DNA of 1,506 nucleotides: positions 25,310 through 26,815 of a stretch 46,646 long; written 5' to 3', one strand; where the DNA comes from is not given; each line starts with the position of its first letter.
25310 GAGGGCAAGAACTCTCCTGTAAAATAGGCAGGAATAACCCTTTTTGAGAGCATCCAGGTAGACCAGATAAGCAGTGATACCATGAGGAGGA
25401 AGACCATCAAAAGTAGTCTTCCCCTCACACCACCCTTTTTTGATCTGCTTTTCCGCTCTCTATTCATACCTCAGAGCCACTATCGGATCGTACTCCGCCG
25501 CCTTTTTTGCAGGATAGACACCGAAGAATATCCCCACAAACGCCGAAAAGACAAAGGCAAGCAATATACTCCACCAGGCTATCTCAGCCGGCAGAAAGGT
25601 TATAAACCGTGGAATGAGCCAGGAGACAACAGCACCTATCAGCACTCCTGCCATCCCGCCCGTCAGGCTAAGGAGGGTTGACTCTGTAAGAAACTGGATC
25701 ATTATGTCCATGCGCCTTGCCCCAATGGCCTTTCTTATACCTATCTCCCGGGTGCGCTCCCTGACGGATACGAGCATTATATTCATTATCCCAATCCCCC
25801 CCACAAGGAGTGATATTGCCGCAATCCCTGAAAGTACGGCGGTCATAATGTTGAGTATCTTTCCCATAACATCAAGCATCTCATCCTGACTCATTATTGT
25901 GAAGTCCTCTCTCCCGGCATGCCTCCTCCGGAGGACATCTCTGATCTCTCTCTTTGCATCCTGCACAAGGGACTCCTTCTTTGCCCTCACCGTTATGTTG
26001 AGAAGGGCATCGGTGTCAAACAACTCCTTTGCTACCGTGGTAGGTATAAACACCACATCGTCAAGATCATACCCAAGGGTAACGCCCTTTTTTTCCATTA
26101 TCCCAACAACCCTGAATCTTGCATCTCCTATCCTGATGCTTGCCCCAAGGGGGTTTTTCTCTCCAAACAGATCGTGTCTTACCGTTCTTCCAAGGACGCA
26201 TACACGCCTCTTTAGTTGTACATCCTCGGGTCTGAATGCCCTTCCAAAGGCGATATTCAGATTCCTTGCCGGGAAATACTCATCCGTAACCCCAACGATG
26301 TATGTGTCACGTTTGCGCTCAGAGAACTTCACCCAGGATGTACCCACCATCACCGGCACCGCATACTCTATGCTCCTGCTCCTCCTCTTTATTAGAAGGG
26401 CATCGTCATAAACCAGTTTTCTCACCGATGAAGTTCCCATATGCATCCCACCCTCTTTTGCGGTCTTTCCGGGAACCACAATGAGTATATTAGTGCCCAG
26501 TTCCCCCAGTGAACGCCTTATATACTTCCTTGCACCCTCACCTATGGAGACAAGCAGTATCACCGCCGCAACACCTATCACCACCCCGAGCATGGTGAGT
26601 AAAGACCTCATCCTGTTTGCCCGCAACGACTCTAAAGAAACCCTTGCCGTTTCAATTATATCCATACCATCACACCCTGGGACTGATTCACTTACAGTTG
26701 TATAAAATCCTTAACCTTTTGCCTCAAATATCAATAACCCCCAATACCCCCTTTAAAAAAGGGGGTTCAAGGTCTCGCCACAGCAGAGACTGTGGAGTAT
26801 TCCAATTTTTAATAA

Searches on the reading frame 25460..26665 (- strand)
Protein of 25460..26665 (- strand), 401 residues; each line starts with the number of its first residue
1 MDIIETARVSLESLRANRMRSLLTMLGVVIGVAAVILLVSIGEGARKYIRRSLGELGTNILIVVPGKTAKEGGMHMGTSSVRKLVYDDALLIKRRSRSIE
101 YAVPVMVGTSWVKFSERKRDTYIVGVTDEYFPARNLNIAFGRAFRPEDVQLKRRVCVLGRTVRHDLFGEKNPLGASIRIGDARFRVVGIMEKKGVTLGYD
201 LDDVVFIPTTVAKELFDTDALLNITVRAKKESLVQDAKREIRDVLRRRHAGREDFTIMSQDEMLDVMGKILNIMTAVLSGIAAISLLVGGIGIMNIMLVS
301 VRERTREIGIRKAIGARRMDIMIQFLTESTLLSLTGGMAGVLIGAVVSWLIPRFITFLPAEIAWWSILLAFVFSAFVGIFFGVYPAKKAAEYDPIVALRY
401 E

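Call 3: search_protein_families(library=pfam, proteins=[window:25460-26665:-], max_evalue=0.01)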
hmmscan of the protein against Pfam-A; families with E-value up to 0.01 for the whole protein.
window:25460-26665:- (401 aa): 3 families
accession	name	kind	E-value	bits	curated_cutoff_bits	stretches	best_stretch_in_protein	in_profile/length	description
PF12704.14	MacB_PCD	-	1.3e-47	163.2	27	1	21-243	1-206/207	MacB-like periplasmic core domain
PF02687.27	FtsX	-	2e-23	83.2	25.5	1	281-392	3-118/120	FtsX-like permease C-terminal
PF14342.11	DUF4396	-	0.0079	17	27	1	327-389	6-64/141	Domain of unknown function (DUF4396)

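Call 10: search_protein_families(library=ncbifam, proteins=[window:25460-26665:-], max_evalue=0.001)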
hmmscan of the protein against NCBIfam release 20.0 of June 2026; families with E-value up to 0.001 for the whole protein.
window:25460-26665:- (401 aa): 9 families
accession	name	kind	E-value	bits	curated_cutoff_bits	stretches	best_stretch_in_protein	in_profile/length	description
NF007826.0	PRK10535.1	equivalog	1.4e-72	245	966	1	9-399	260-646/648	macrolide ABC transporter ATP-binding protein/permease MacB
TIGR03434.1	ADOP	subfamily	3.5e-39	134.6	622.3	1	84-399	73-400/803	ADOP family duplicated permease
TIGR02212.1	lolCE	equivalog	8.3e-17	61.2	362.45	1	182-401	182-411/411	lipoprotein-releasing ABC transporter permease subunit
NF038346.1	FtsX_actino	exception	1.3e-09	37.9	250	1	257-383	162-295/308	permease-like cell division protein FtsX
NF008357.0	PRK11146.1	exception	3.6e-08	32.6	439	1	183-396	186-409/414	lipoprotein-releasing ABC transporter permease subunit LolE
NF008076.0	PRK10814.1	exception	5.8e-08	32.1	473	1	271-401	264-399/399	lipoprotein-releasing ABC transporter permease subunit LolC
TIGR02213.1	lolE_release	exception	1.6e-05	24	540.35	0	354-397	364-407/411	lipoprotein-releasing ABC transporter permease subunit LolE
NF038347.1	FtsX_Gpos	exception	0.00093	18.6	225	1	259-344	156-237/296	permease-like cell division protein FtsX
TIGR00439.2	FtsX_Gneg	equivalog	0.00093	18.5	255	0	263-352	155-244/292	permease-like cell division protein FtsX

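Call 11: find_related_loci(query=window:25460-26665:-, collection=genome_contigs, flank=10000)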
Query window:25460-26665:- (401 aa) in genome_contigs; peptide patterns used: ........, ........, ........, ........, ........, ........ (x = any residue, [..] = any of these).
55 stretches matched a pattern; 24 encode a relative of the query (tblastn E <= 1e-3); 24 distinct loci.
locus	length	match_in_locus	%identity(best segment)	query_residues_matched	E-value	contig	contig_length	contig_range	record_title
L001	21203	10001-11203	75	1-401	0e+0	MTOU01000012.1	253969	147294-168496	MAG: Nitrospirae bacterium JdFR-85 JGI24019J35510_1000011, whole genome shotgun sequence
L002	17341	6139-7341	76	1-401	0e+0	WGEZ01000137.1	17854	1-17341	MAG: Nitrospirae bacterium isolate S146_64 k151_822743, whole genome shotgun sequence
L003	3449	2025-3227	68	1-401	0e+0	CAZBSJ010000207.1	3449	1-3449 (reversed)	MAG TPA_asm: uncultured Nitrospiraceae bacterium isolate SRP257756_co1_4 genome assembly, contig: NODE_26801_length_3449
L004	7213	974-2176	67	1-401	0e+0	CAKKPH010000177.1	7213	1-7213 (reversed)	Thermodesulfovibrionales bacterium isolate Hainich-H32-bin144-1 genome assembly, contig: H32-bin144_1_Hain_PNK108_H32_02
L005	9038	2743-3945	71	1-401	0e+0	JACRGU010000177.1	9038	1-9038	MAG: Nitrospirae bacterium isolate NC_groundwater_1759_Pr3_B-0.1um_42_15 SR-2_scaffold_141_3925063, whole genome shotgun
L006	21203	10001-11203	66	1-401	9e-180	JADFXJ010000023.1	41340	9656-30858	MAG: Nitrospirae bacterium isolate nDJH13bin3 nDJH13_bin3_NODE_403_length_41340_cov_48.621388, whole genome shotgun sequ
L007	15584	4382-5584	66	1-401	4e-180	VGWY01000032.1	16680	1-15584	MAG: Nitrospira sp. isolate M_DeepCast_200m_m2_046 M_DeepCast_200m_m2_046_Ga0194113_10005279, whole genome shotgun seque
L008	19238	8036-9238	65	1-401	2e-177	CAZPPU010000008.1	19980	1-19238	MAG TPA_asm: uncultured Nitrospirota bacterium isolate binchicken_co232_45 genome assembly, contig: NODE_5194_length_199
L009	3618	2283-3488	66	1-401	0e+0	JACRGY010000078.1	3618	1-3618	MAG: Nitrospirae bacterium isolate NC_groundwater_1763_Pr3_B-0.1um_44_11 SR-2_scaffold_141_1563145, whole genome shotgun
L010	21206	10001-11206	66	1-401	1e-176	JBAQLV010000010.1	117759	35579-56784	MAG: Thermodesulfovibrionales bacterium isolate MFD12052_ilm_asm_bin15 k127_58400, whole genome shotgun sequence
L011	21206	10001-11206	65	1-401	1e-176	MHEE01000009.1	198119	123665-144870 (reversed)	MAG: Nitrospirae bacterium GWF2_44_13 gwf2_scaffold_209, whole genome shotgun sequence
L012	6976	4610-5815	65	1-401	3e-177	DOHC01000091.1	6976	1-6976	MAG TPA_asm: Nitrospiraceae bacterium isolate UBA8922 contig_338710, whole genome shotgun sequence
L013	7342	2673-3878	65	1-401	8e-177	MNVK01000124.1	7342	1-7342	MAG: Nitrospirae bacterium CG1_02_44_142 cg1_0.2_scaffold_10692_c, whole genome shotgun sequence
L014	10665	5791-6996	65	1-401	4e-175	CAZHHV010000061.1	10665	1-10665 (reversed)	MAG TPA_asm: uncultured Nitrospiraceae bacterium isolate binchicken_co232_94 genome assembly, contig: NODE_12107_length_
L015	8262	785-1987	65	1-401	1e-170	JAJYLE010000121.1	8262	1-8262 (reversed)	MAG: Nitrospirae bacterium isolate DBS2-1.bin64 NODE_17234_length_8262_cov_1.326368, whole genome shotgun sequence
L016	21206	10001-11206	64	1-401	1e-168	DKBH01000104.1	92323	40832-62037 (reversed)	MAG TPA_asm: Nitrospiraceae bacterium UBA6905 UBA6905_contig_11180, whole genome shotgun sequence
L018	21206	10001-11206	63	1-401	5e-163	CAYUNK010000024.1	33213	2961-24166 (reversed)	MAG TPA_asm: uncultured Nitrospiraceae bacterium isolate SRP257756_co1_123 genome assembly, contig: NODE_858_length_3321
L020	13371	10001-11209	51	1-401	2e-129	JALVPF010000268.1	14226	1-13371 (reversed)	MAG: Myxococcales bacterium isolate A3_metabat1_scaf2bin.099 A3_NODE_2814_length_14226_cov_2.133272, whole genome shotgu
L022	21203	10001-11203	68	1-401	0e+0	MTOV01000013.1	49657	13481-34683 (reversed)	MAG: Nitrospirae bacterium JdFR-86 JGI24020J35080_1000275, whole genome shotgun sequence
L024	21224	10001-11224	44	1-401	2e-85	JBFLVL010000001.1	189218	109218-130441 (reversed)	MAG: Chloroflexota bacterium isolate MAG005 MAG005_1, whole genome shotgun sequence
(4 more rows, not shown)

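Call 18: search_protein_families(library=pfam, proteins=[L022:8061-9290:+, L005:816-2084:+, L022:4337-5191:+, L018:11136-13670:+, L016:8108-9346:+, L020:8055-9278:+, L024:7653-9281:+, L011:12241-13005:+, L007:647-2227:+], max_evalue=0.0001)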
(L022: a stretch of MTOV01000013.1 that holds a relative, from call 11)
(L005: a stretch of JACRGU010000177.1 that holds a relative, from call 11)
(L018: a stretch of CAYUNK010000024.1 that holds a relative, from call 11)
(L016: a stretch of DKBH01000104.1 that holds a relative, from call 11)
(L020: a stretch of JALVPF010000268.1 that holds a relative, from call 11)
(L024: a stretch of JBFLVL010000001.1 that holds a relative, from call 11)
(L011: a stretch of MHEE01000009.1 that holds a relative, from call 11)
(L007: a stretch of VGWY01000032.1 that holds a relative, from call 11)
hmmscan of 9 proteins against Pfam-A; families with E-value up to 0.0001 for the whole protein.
L022:8061-9290:+ (409 aa): 3 families
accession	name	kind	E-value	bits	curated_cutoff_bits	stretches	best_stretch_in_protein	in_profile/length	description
PF16576.10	HlyD_D23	-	1.1e-28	100.4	30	1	165-326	58-214/214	Barrel-sandwich domain of CusB or HlyD membrane-fusion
PF13437.12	HlyD_3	-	2.9e-24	86.3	22.2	1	220-323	2-106/106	HlyD family secretion protein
PF12700.13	HlyD_2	-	1.4e-15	57.4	25.1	1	6-378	10-382/416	HlyD family secretion protein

L005:816-2084:+ (422 aa): 5 families
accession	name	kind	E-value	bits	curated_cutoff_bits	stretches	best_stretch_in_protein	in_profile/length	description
PF16576.10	HlyD_D23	-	1.7e-26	93.3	30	1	176-340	55-214/214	Barrel-sandwich domain of CusB or HlyD membrane-fusion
PF13437.12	HlyD_3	-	8.8e-23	81.5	22.2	1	234-337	2-106/106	HlyD family secretion protein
PF12700.13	HlyD_2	-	5e-13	49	25.1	1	24-374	16-362/416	HlyD family secretion protein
PF13533.13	Biotin_lipoyl_2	-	6.4e-08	32.7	29.8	1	83-106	9-32/32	Biotin-lipoyl like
PF00364.28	Biotin_lipoyl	-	8.5e-06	26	22.1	0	74-105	42-73/73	Biotin-requiring enzyme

L022:4337-5191:+ (284 aa): 1 family
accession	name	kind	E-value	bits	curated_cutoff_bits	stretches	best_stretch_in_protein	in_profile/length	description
PF01040.23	UbiA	-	1.7e-60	204.9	34.2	1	20-266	1-248/250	UbiA prenyltransferase family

L018:11136-13670:+ (844 aa): 5 families
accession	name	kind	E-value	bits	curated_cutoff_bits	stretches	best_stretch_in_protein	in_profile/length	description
PF08335.16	GlnD_UR_UTase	-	4e-34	118.1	21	1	172-307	1-138/141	GlnD PII-uridylyltransferase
PF01842.31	ACT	-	1.5e-09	37.9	27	1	777-811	2-36/66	ACT domain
PF24931.1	ACT_ACR9_3rd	-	3.7e-08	33.8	27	1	765-816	2-53/98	ACR9-like, ACT-like domain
PF01966.28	HD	-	6.3e-06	26.9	22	1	476-556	21-113/116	HD domain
PF01909.29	NTP_transf_2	-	2.1e-05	25.3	21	1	54-113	2-57/93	Nucleotidyltransferase domain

L016:8108-9346:+ (412 aa): 4 families
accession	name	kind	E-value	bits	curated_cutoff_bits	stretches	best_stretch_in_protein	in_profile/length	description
PF16576.10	HlyD_D23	-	1.2e-25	90.6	30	1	172-326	58-214/214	Barrel-sandwich domain of CusB or HlyD membrane-fusion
PF13437.12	HlyD_3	-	2.1e-21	77.1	22.2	1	220-323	2-106/106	HlyD family secretion protein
PF13533.13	Biotin_lipoyl_2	-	4.4e-06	26.8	29.8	0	68-92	8-32/32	Biotin-lipoyl like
PF00364.28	Biotin_lipoyl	-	3.7e-05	23.9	22.1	0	20-91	9-73/73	Biotin-requiring enzyme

L020:8055-9278:+ (407 aa): 4 families
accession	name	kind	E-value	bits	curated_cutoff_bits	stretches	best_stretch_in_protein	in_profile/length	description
PF16576.10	HlyD_D23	-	1.4e-29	103.3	30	1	80-315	15-214/214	Barrel-sandwich domain of CusB or HlyD membrane-fusion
PF13437.12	HlyD_3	-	1.1e-24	87.6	22.2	1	209-312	2-106/106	HlyD family secretion protein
PF13533.13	Biotin_lipoyl_2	-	2.3e-10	40.5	29.8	1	87-116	3-32/32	Biotin-lipoyl like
PF00364.28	Biotin_lipoyl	-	7.3e-06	26.2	22.1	0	207-237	43-73/73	Biotin-requiring enzyme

L024:7653-9281:+ (542 aa): 4 families
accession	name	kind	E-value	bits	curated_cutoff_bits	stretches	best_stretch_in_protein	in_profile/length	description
PF16576.10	HlyD_D23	-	2e-19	70.2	30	1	257-432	50-214/214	Barrel-sandwich domain of CusB or HlyD membrane-fusion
PF13437.12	HlyD_3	-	1.4e-13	52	22.2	1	327-429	2-106/106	HlyD family secretion protein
PF13533.13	Biotin_lipoyl_2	-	1.2e-09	38.2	29.8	0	66-92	5-31/32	Biotin-lipoyl like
PF00364.28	Biotin_lipoyl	-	2.3e-05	24.6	22.1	0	69-92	14-36/73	Biotin-requiring enzyme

L011:12241-13005:+ (254 aa): 3 families
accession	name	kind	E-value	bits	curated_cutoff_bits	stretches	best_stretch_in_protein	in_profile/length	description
PF01061.29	ABC2_membrane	-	6.2e-41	140.7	26.9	1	5-211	2-207/211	ABC-2 type transporter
PF12698.13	ABC2_membrane_3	-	1.7e-21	77.1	31.6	1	53-247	159-346/347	ABC-2 family transporter protein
PF12679.13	ABC2_membrane_2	-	2.7e-06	27.3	27.2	1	61-253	76-281/283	ABC-2 family transporter protein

L007:647-2227:+ (526 aa): 4 families
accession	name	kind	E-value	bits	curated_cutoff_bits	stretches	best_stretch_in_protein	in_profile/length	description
PF00990.26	GGDEF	-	1.7e-37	129.1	23.8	1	371-525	2-160/161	Diguanylate cyclase, GGDEF domain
PF08447.18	PAS_3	-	1.9e-20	73.3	25.6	1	267-352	2-88/89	PAS fold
PF13426.13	PAS_9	-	8e-08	32.9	27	1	267-358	14-103/103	PAS domain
PF00672.30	HAMP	-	5.7e-05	23.8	25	0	189-208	18-37/53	HAMP domain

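Call 29: search_solved_structures(query=window:25460-26665:-, max_evalue=0.00001)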
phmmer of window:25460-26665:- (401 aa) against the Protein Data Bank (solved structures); distinct sequences matched with E-value up to 0.00001: 10.
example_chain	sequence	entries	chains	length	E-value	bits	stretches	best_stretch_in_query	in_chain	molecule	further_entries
5gko_A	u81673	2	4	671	7.9e-68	232.6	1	5-399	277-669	Macrolide export ATP-binding/permease protein MacB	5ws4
5lil_A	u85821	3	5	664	3.7e-66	227.1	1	3-400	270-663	Macrolide export ATP-binding/permease protein MacB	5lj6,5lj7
5nik_J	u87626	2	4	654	5.1e-62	213.5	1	9-399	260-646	Macrolide export ATP-binding/permease protein MacB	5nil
5xu1_M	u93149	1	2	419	3e-46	161.6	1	8-401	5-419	ABC transporter permeae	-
9o9x_C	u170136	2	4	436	1.3e-13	54.2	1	275-400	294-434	ABC transporter permease YtrF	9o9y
5c59_A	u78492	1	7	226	1.8e-12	50.5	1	52-269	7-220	Macrolide export ATP-binding/permease protein MacB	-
5f9q_A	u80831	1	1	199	2.4e-12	50.1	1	103-258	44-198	Macrolide export ATP-binding/permease protein YknZ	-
9qgy_M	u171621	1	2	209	5.2e-12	49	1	53-256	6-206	Macrolide export ATP-binding/permease protein MacB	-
3ftj_A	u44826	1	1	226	1.7e-11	47.3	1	79-264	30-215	Macrolide export ATP-binding/permease protein macB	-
5lj8_A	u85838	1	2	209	8.4e-11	45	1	61-258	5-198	Macrolide export ATP-binding/permease protein MacB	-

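Call 37: find_encoding_contigs(protein=window:25460-26665:-, flank=10000, max_places=6)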
Protein window:25460-26665:- (401 aa): 1 contig read that carries it; 1 place shown.
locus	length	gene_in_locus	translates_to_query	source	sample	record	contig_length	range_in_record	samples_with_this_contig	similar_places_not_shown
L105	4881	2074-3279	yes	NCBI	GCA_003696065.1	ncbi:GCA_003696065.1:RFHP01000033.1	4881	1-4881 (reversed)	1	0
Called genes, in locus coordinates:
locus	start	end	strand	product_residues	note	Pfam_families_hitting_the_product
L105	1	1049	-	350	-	PF01264:Chorismate_synt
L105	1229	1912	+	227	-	PF00005:ABC_tran, PF02463:SMC_N (faint), PF13304:AAA_21 (faint)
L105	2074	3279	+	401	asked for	PF12704:MacB_PCD, PF02687:FtsX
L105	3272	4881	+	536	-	PF05359:DUF748 (weak)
